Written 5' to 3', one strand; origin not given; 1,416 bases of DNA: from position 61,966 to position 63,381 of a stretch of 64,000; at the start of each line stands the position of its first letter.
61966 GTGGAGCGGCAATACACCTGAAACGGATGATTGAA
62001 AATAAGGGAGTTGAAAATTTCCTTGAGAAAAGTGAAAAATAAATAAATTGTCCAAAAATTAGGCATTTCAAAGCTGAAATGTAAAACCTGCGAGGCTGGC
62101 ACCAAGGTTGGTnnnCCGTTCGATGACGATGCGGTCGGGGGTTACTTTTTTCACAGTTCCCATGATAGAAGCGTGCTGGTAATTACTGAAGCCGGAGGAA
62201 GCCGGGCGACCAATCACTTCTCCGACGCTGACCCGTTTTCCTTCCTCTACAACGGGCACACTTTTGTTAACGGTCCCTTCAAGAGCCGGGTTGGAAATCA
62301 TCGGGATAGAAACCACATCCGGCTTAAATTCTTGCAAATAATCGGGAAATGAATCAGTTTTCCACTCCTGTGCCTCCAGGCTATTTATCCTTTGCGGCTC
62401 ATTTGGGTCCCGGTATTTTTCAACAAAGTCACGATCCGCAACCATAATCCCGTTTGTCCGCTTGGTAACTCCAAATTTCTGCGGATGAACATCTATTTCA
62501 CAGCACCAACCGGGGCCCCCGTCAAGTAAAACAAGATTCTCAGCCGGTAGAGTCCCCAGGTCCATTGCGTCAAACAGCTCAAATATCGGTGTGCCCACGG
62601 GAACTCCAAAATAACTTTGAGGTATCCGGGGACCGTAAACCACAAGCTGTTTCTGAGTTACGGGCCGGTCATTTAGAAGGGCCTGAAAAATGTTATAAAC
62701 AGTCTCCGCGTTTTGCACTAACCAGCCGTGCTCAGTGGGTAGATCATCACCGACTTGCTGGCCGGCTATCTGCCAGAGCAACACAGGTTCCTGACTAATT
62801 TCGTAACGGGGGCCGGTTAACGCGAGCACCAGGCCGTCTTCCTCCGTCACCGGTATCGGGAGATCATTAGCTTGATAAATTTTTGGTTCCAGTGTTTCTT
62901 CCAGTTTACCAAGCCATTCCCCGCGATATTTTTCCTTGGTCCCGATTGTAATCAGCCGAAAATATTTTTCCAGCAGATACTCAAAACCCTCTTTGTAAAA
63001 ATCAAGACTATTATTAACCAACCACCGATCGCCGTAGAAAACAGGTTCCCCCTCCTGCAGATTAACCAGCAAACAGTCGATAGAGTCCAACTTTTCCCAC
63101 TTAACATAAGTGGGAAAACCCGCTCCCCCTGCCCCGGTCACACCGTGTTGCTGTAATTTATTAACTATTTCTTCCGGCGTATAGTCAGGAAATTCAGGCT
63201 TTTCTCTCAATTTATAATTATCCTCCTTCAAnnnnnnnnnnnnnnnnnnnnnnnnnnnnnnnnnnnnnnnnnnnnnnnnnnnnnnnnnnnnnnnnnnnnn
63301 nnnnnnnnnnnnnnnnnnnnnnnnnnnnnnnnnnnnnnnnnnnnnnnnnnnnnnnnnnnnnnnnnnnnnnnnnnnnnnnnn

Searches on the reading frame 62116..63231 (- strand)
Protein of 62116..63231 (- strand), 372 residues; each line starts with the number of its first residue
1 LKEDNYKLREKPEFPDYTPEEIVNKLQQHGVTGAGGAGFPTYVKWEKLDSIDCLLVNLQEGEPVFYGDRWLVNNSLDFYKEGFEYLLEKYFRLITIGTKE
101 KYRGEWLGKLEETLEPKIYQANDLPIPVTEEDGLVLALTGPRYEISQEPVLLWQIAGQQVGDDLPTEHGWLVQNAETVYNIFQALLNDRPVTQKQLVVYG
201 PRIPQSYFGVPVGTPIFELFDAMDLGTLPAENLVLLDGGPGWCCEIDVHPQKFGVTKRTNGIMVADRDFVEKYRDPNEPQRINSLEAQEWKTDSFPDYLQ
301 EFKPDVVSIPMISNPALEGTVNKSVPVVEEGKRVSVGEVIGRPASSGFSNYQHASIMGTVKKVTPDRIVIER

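Call 80: search_protein_families(library=pfam, proteins=[window:62116-63231:-], max_evalue=0.0001)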
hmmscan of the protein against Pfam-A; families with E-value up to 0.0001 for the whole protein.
window:62116-63231:- (372 aa): 2 families
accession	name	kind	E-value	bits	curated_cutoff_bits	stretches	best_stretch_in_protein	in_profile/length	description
PF01512.22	Complex1_51K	-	7.7e-17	62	31.2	1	27-182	2-149/150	Nuo51 FMN-binding domain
PF13375.12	RnfC_N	-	4.5e-05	23.9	25.6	1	323-367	41-84/101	RnfC Barrel sandwich hybrid domain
